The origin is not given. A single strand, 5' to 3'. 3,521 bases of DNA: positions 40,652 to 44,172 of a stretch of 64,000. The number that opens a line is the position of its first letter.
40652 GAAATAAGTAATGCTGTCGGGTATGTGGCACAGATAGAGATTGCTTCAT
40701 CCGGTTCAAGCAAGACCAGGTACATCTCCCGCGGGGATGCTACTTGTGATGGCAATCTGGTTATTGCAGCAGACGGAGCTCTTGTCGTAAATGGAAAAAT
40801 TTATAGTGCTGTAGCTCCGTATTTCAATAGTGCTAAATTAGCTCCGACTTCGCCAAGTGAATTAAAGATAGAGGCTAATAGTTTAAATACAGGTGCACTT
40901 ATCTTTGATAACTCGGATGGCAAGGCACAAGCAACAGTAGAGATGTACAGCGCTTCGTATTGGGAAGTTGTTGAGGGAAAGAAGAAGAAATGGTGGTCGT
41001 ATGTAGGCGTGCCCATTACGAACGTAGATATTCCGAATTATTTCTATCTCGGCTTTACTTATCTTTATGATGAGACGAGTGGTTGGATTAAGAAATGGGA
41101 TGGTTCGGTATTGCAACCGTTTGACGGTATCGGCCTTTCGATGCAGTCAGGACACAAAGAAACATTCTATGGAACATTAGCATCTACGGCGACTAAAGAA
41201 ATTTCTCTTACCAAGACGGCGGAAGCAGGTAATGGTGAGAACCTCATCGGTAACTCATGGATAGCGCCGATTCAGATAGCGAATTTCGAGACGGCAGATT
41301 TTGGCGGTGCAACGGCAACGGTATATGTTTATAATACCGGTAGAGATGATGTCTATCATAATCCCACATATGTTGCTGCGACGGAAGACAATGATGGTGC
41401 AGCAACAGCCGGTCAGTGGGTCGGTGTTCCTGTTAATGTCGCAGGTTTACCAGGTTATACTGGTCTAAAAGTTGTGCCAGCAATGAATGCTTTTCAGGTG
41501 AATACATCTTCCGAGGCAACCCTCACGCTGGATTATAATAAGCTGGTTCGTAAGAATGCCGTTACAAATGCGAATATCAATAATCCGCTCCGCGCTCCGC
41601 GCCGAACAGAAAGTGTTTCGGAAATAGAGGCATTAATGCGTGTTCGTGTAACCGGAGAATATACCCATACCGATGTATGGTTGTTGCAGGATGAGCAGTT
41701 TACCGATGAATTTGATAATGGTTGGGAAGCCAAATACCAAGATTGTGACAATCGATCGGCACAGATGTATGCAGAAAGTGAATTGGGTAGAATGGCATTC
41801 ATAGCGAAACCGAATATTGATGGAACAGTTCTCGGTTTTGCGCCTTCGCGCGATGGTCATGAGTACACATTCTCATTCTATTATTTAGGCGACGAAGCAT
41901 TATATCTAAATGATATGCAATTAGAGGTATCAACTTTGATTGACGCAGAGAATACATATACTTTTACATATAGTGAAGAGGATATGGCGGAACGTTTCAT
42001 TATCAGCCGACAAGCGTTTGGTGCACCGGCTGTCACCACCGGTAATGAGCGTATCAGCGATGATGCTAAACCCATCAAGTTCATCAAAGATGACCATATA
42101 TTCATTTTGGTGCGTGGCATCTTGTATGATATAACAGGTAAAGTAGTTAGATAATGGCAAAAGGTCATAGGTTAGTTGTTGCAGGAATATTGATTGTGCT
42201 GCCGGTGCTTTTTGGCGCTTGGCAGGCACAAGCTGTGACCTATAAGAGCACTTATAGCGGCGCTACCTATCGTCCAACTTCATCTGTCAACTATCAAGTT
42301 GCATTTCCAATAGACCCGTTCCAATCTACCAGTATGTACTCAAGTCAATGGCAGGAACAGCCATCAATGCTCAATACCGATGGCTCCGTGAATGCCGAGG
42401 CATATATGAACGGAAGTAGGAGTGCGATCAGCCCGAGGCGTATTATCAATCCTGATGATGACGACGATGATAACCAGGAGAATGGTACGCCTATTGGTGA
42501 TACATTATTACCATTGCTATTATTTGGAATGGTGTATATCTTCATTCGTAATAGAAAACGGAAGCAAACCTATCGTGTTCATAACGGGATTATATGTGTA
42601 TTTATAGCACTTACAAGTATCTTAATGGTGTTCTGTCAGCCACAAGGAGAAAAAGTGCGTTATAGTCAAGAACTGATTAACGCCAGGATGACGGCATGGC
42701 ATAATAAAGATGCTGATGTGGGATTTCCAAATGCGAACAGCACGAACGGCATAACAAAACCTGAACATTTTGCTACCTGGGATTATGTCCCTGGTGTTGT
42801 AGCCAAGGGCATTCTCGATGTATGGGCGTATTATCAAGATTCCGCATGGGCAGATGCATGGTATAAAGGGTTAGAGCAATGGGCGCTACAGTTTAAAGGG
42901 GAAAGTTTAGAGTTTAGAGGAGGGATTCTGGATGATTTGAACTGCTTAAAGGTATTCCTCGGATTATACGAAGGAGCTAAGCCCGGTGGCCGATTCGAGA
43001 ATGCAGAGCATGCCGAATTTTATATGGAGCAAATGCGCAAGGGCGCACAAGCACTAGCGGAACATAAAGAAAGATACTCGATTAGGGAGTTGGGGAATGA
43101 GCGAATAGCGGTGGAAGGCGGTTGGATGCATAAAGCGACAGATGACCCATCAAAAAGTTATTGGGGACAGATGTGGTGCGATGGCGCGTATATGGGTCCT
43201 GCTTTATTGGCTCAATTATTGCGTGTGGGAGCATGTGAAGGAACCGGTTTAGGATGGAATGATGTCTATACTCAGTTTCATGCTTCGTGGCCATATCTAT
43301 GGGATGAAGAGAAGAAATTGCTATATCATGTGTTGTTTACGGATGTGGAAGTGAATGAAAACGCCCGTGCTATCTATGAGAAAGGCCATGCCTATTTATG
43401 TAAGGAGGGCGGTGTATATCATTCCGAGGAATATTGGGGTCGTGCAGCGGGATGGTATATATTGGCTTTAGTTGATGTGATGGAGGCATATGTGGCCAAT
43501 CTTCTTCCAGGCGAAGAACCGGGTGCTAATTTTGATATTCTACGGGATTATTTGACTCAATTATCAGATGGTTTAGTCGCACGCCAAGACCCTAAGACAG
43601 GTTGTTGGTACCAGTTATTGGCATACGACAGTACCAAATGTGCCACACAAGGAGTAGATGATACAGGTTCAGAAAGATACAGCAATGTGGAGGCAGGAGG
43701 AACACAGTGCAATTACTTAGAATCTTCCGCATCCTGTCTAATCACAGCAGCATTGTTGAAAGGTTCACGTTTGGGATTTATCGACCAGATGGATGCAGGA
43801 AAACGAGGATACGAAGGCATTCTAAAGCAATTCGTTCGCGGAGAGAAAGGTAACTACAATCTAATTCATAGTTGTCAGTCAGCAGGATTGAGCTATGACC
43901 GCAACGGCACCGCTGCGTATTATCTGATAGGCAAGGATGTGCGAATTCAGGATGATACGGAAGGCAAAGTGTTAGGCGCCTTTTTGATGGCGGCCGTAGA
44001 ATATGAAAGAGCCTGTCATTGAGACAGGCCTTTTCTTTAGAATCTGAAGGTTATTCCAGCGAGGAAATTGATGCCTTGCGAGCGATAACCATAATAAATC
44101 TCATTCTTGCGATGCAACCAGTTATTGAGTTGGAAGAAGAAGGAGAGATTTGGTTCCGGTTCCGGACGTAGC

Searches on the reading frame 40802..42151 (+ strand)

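Call 81: search_protein_families(library=ncbifam, proteins=[window:40802-42151:+], max_evalue=0.01)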
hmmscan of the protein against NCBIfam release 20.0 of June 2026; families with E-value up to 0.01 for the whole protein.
window:40802-42151:+ (450 aa): 1 family
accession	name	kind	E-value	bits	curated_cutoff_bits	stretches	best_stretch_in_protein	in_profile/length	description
NF033946.1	AcrIIA4_fam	subfamily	0.0096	15.9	40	0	297-317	51-71/86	AcrIIA4 family anti-CRISPR protein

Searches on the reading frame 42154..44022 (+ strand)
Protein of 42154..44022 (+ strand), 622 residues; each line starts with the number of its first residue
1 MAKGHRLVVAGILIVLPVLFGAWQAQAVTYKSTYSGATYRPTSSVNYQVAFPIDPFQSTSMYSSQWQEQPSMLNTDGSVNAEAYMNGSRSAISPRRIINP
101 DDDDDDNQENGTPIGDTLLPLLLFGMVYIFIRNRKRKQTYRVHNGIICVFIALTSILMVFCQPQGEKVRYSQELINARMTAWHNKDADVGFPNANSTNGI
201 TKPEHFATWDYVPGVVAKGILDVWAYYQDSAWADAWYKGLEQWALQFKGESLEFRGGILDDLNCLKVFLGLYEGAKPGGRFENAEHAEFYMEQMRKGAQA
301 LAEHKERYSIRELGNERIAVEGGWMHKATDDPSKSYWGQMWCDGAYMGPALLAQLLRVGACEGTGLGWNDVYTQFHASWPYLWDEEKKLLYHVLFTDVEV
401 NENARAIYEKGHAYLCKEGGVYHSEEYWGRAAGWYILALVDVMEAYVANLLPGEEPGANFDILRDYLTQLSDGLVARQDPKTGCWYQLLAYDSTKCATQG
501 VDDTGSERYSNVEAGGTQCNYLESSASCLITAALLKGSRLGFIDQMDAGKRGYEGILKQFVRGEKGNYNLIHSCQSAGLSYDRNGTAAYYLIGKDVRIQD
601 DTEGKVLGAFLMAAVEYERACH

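Call 7: search_protein_families(library=pfam, proteins=[window:42154-44022:+], max_evalue=0.01)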
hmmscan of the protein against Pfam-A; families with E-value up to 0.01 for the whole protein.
window:42154-44022:+ (622 aa): 1 family
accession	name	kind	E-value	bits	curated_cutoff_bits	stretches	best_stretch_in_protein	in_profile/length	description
PF07470.19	Glyco_hydro_88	-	4e-34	118.6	26.6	2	206-493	24-256/352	Glycosyl Hydrolase Family 88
